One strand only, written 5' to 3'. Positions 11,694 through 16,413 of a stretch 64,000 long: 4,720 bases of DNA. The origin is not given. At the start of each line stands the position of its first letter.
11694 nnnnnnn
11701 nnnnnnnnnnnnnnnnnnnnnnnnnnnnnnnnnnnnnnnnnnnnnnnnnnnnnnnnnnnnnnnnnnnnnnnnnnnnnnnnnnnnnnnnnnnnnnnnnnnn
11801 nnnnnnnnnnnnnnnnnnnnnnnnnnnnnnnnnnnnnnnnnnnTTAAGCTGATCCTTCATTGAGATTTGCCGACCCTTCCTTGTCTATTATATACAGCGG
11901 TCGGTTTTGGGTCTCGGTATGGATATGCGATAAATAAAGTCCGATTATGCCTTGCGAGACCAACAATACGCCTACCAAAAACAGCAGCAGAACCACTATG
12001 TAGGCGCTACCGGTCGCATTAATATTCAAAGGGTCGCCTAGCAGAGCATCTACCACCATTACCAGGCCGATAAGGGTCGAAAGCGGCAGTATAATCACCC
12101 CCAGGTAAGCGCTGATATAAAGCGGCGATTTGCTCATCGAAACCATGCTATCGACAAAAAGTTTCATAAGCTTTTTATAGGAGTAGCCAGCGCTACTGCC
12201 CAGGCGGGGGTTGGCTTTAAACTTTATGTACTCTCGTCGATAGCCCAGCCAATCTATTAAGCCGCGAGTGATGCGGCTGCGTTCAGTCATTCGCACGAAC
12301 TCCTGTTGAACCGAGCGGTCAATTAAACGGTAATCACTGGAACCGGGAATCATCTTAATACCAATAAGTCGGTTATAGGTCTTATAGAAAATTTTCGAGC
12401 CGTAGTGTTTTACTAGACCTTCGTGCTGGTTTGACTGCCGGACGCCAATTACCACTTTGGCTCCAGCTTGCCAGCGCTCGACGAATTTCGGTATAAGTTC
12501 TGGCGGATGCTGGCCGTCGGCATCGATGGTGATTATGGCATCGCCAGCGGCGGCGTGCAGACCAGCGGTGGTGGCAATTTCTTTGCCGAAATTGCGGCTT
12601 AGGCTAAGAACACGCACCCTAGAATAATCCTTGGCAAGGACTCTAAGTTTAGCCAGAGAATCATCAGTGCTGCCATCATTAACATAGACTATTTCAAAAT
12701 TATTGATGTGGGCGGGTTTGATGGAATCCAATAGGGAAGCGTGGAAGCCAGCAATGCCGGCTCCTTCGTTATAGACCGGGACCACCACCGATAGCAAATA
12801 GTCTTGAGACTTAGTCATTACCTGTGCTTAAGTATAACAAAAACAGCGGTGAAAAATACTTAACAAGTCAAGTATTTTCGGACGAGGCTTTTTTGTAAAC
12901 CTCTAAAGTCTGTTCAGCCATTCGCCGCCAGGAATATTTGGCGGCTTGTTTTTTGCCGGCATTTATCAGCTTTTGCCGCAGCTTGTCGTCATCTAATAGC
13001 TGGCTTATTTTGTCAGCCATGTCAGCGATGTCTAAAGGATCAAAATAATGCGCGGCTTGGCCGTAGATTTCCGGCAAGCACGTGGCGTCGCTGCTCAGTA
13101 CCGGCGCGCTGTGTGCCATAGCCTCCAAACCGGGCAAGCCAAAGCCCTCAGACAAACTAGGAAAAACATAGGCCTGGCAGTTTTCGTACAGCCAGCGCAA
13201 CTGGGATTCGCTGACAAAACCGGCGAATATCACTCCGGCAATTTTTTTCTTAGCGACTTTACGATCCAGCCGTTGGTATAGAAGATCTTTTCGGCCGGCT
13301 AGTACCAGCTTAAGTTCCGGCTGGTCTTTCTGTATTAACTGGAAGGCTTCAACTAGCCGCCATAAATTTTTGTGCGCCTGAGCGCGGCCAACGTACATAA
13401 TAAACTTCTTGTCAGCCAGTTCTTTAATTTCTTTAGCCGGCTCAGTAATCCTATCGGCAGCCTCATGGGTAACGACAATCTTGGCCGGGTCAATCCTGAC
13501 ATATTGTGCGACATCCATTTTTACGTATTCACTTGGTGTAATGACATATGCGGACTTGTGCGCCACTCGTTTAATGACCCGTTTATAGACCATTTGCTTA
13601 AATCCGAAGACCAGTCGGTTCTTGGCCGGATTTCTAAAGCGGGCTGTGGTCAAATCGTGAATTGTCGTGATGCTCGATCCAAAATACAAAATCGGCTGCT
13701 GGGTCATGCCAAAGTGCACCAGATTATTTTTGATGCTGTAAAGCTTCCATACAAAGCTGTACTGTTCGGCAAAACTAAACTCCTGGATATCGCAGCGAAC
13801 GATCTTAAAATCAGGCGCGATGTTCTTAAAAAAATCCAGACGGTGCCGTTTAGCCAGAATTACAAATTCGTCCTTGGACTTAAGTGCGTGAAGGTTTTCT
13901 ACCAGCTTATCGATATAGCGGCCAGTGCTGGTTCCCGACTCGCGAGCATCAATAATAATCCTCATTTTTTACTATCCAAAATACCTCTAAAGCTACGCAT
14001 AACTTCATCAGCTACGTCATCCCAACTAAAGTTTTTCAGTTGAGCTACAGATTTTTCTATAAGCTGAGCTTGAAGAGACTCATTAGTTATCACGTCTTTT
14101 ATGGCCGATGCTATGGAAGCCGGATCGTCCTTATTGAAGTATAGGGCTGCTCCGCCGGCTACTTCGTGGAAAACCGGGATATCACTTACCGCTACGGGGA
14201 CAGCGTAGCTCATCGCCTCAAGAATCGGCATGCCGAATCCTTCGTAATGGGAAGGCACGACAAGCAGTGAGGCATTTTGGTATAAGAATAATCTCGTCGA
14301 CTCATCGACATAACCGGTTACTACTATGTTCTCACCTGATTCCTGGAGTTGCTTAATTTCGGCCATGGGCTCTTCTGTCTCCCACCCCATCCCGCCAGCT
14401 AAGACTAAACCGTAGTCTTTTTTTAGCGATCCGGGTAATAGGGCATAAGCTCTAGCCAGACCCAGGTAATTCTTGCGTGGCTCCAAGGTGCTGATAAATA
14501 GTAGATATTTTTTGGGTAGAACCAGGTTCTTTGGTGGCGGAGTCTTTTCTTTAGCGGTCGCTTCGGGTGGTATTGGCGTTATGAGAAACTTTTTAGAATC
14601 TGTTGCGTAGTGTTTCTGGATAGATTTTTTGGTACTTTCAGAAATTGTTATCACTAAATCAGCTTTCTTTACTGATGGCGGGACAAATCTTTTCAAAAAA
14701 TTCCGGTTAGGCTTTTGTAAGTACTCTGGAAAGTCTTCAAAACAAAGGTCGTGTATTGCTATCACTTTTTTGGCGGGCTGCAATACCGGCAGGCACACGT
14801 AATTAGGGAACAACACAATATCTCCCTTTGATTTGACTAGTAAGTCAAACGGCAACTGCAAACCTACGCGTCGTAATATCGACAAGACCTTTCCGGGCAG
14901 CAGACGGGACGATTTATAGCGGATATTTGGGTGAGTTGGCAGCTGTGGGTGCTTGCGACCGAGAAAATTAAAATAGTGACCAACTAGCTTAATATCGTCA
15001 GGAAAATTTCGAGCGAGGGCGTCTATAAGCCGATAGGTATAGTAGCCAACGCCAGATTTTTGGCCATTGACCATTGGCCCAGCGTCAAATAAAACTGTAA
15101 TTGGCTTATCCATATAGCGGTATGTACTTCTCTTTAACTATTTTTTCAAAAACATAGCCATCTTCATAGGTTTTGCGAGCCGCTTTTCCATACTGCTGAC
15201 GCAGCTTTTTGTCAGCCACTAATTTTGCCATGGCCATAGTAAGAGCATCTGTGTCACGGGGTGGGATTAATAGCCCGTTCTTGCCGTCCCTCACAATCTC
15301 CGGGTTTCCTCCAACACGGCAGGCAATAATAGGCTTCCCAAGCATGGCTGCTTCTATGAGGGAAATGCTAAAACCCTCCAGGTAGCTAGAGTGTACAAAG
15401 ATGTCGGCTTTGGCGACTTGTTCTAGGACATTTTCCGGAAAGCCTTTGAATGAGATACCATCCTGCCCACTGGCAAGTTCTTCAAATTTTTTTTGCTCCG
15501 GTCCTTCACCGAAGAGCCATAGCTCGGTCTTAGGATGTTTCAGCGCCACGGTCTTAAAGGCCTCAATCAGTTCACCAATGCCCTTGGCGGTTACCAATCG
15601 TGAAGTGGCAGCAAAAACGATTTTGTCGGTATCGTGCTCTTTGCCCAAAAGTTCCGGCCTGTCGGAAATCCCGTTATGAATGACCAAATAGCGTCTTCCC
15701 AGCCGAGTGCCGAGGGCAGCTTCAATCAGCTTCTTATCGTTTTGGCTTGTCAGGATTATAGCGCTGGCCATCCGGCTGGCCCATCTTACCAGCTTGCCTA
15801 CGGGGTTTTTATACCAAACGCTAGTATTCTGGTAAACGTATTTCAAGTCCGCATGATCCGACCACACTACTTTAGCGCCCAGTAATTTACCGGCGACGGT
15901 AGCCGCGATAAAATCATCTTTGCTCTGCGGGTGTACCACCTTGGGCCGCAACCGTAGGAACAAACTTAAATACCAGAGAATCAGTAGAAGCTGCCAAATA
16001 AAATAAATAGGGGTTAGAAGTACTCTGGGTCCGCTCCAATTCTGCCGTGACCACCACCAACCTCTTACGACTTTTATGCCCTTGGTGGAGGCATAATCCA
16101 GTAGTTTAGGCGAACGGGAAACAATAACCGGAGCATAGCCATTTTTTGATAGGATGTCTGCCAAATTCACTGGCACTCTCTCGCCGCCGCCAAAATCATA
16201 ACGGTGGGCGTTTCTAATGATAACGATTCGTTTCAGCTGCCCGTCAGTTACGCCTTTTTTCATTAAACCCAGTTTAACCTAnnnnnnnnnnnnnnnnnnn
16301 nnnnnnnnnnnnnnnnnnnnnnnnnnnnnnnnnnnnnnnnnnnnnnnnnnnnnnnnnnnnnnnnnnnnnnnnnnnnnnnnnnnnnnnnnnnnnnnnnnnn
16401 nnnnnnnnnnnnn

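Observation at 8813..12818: GtrB-like GT2 + GtrA + polytopic-membrane/PIG-L deacetylase fusion: candidate lipid-linked amino-sugar (GlcN) decoration pathway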

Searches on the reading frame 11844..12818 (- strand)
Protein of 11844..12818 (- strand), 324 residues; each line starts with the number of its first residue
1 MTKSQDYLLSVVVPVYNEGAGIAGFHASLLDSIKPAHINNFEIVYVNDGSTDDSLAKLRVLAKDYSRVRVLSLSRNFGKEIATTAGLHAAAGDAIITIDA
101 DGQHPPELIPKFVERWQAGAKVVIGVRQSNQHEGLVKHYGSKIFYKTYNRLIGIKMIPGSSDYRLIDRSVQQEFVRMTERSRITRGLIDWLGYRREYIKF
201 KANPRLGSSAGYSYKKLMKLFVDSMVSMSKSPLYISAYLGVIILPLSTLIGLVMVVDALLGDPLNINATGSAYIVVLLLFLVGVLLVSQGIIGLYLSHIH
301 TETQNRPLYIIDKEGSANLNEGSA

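Call 3: search_protein_families(library=pfam, proteins=[window:11844-12818:-], max_evalue=0.01)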
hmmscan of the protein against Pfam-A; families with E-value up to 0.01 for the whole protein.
window:11844-12818:- (324 aa): 3 families
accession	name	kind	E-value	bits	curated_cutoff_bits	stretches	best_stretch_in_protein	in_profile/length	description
PF00535.33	Glycos_transf_2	-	1.3e-34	120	23.3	1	10-170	1-163/168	Glycosyl transferase family 2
PF13641.12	Glyco_tranf_2_3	-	3.8e-07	30.8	27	1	9-146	3-142/230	Glycosyltransferase like family 2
PF10111.15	Glyco_tranf_2_2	-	0.0064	16.4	27.3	1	36-104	25-94/276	Glycosyltransferase like family 2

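Call 4: search_protein_families(library=ncbifam, proteins=[window:11844-12818:-], max_evalue=0.01)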
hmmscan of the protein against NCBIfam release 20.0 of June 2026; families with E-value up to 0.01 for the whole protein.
window:11844-12818:- (324 aa): 21 families
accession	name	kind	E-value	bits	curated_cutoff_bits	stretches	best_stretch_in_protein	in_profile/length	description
NF047588.1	GlcsyltransPgfSStrep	equivalog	5.5e-68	229.5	500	1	9-313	3-304/308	glycosyltransferase PgfS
NF007986.1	PRK10714.1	equivalog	1.9e-39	135.5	529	1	9-313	8-310/316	undecaprenyl-phosphate 4-deoxy-4-formamido-L-arabinose transferase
NF007482.0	PRK10073.1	equivalog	6.4e-17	61.5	423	1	4-114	3-108/334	glycosyltransferase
TIGR03937.1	PgaC_IcaA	equivalog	4.7e-16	58.7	422.3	1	7-102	45-136/407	poly-beta-1,6-N-acetyl-D-glucosamine synthase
NF041875.1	EPS_EpsD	equivalog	5.9e-13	48.9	370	1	9-131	1-120/325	exopolysaccharide biosynthesis glycosyltransferase EpsD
NF047683.1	TeichurnBiosyTuaG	equivalog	1.1e-11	44.8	400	1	5-113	4-108/252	teichuronic acid biosynthesis protein TuaG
TIGR03111.1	glyc2_xrt_Gpos1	hypoth_equivalog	3.7e-10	39.2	363.95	1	9-122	51-162/439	TIGR03111 family XrtG-associated glycosyltransferase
TIGR04242.1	nodulat_NodC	equivalog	5.9e-08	32.1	550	1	10-119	51-159/395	chitooligosaccharide synthase NodC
NF041391.1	DPhHxTase_Halo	equivalog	8.7e-08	31.4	375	1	16-179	4-157/213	dolichyl-phosphate hexose transferase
NF058614.1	PPMAGASynPpgS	equivalog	1e-07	31.6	370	1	11-132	4-118/226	polyprenyl-phospho-N-acetylgalactosaminyl synthase PpgS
TIGR03965.1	mycofact_glyco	equivalog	1.2e-07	31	280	1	9-105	76-168/467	mycofactocin biosynthesis glycosyltransferase MftF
TIGR04182.1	glyco_TIGR04182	equivalog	1.6e-07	31.1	325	1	10-172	3-157/293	S-layer glycoprotein N-glycosyltransferase AglJ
TIGR04283.1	glyco_like_mftF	equivalog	8.7e-07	28.7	182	1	9-116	1-97/221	TIGR04283 family arsenosugar biosynthesis glycosyltransferase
NF041394.1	GtaseAglG_Halo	equivalog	1e-05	25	440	1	10-127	4-118/304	glucosyl-dolichyl phosphate glucuronosyltransferase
NF041865.1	EpsU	equivalog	1.1e-05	24.7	700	1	9-123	41-154/394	exopolysaccharide biosynthesis GT2 family glycosyltransferase EpsU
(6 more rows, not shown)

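Call 66: search_solved_structures(query=window:11844-12818:-, max_evalue=0.00001)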
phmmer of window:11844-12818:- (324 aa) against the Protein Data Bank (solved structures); distinct sequences matched with E-value up to 0.00001: 11.
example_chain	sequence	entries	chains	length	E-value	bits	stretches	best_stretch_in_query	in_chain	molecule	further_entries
5ekp_C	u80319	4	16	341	1.2e-67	231.4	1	8-312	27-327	Uncharacterized glycosyltransferase sll0501 | Glycosyltransferase sll0501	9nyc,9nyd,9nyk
9nye_A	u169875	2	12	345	1.2e-67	231.3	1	8-312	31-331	Glycosyltransferase sll0501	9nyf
5eke_A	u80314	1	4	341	1.6e-67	230.9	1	8-312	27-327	Uncharacterized glycosyltransferase sll0501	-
9bhc_C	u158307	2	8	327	6.8e-31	110.7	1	9-312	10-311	Undecaprenyl-phosphate 4-deoxy-4-formamido-L-arabinose transferase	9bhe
8vxh_A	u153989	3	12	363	9.7e-31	110.2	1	9-312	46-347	Undecaprenyl-phosphate 4-deoxy-4-formamido-L-arabinose transferase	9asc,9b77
9hwj_A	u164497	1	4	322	2.9e-30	108.6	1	9-313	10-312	Undecaprenyl-phosphate 4-deoxy-4-formamido-L-arabinose transferase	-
5mlz_A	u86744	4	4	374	5.1e-15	58.5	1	6-128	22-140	Dolichol monophosphate mannose synthase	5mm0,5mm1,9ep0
5hea_A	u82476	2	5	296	9.6e-09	37.9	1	7-102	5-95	Putative glycosyltransferase (GalT1)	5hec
6p61_A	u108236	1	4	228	7.5e-06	28.4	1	9-103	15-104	Glycosyltransferase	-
2z87_A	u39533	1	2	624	9.7e-06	28.1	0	8-116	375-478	Chondroitin synthase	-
2z86_A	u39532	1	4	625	9.7e-06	28.1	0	8-116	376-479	Chondroitin synthase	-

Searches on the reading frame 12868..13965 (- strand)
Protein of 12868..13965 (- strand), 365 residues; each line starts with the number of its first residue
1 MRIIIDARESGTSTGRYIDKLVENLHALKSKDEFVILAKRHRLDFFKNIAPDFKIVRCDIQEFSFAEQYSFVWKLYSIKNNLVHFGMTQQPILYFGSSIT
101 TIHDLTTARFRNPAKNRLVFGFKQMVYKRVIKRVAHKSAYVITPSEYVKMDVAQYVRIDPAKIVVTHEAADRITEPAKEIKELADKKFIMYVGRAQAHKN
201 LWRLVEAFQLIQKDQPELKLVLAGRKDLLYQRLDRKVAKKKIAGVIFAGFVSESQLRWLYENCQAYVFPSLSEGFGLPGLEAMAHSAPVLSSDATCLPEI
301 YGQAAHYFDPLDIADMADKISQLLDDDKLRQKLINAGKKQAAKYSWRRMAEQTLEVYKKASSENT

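Call 3: search_protein_families(library=pfam, proteins=[window:12868-13965:-], max_evalue=0.01)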
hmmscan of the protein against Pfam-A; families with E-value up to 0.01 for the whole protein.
window:12868-13965:- (365 aa): 5 families
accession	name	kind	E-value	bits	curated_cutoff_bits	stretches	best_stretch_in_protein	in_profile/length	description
PF00534.26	Glycos_transf_1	-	1e-34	120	26.4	1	181-340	10-172/172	Glycosyl transferases group 1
PF13692.12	Glyco_trans_1_4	-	1.4e-27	97.1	27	1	187-326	2-142/142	Glycosyl transferases group 1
PF20706.3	GT4-conflict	-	1.2e-10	41.4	26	1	175-349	187-381/385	Family 4 Glycosyltransferase in conflict systems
PF13524.12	Glyco_trans_1_2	-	3.6e-09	37.2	25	1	211-354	9-143/144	Glycosyl transferase-like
PF13439.12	Glyco_transf_4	-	6.9e-06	26.6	28.5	1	99-168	100-164/170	Glycosyltransferase Family 4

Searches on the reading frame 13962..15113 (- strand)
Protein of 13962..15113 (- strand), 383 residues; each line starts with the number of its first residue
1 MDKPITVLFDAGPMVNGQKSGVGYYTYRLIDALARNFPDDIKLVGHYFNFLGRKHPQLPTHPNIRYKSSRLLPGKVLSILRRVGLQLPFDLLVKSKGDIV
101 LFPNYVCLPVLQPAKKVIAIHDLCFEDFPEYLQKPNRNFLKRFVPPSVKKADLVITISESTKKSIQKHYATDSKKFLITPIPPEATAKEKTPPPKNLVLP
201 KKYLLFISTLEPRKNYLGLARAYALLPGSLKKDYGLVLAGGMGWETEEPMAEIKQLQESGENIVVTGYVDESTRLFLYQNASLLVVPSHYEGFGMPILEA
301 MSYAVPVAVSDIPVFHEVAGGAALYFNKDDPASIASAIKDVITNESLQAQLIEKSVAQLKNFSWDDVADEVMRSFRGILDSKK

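Call 3: search_protein_families(library=pfam, proteins=[window:13962-15113:-], max_evalue=0.01)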
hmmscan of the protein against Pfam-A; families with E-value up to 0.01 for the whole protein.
window:13962-15113:- (383 aa): 4 families
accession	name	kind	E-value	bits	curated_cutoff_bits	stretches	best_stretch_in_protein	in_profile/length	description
PF00534.26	Glycos_transf_1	-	5.1e-29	101.4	26.4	1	189-354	3-168/172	Glycosyl transferases group 1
PF13692.12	Glyco_trans_1_4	-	6.5e-22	78.8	27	1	202-344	2-142/142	Glycosyl transferases group 1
PF20706.3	GT4-conflict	-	1.1e-13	51.3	26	1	148-311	144-312/385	Family 4 Glycosyltransferase in conflict systems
PF13439.12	Glyco_transf_4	-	1.1e-07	32.5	28.5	1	20-175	2-158/170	Glycosyltransferase Family 4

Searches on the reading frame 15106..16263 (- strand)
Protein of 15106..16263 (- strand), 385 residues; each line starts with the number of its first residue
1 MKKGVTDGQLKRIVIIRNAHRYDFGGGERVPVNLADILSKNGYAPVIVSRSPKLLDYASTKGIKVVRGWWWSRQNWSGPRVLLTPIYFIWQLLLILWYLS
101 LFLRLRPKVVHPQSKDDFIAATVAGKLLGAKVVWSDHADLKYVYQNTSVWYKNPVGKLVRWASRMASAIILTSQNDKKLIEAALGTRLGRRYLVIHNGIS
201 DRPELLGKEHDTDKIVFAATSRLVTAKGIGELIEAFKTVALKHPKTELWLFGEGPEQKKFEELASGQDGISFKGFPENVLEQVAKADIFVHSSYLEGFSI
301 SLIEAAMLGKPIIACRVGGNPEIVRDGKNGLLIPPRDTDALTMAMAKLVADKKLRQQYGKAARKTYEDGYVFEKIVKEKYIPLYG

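Call 3: search_protein_families(library=pfam, proteins=[window:15106-16263:-], max_evalue=0.01)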
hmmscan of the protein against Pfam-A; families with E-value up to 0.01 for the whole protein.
window:15106-16263:- (385 aa): 6 families
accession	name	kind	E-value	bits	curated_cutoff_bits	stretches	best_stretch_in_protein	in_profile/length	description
PF00534.26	Glycos_transf_1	-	9.8e-37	126.6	26.4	1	209-364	10-171/172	Glycosyl transferases group 1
PF13692.12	Glyco_trans_1_4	-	1.4e-31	110.1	27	1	216-351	3-142/142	Glycosyl transferases group 1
PF13439.12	Glyco_transf_4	-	1.5e-15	58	28.5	1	24-200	1-167/170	Glycosyltransferase Family 4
PF13579.12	Glyco_trans_4_4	-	2e-07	31.9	29.7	1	25-198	1-158/158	Glycosyl transferase 4-like domain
PF13524.12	Glyco_trans_1_2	-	0.0011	19.3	25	1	280-375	41-138/144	Glycosyl transferase-like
PF20706.3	GT4-conflict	-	0.0024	17.4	26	1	224-327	209-323/385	Family 4 Glycosyltransferase in conflict systems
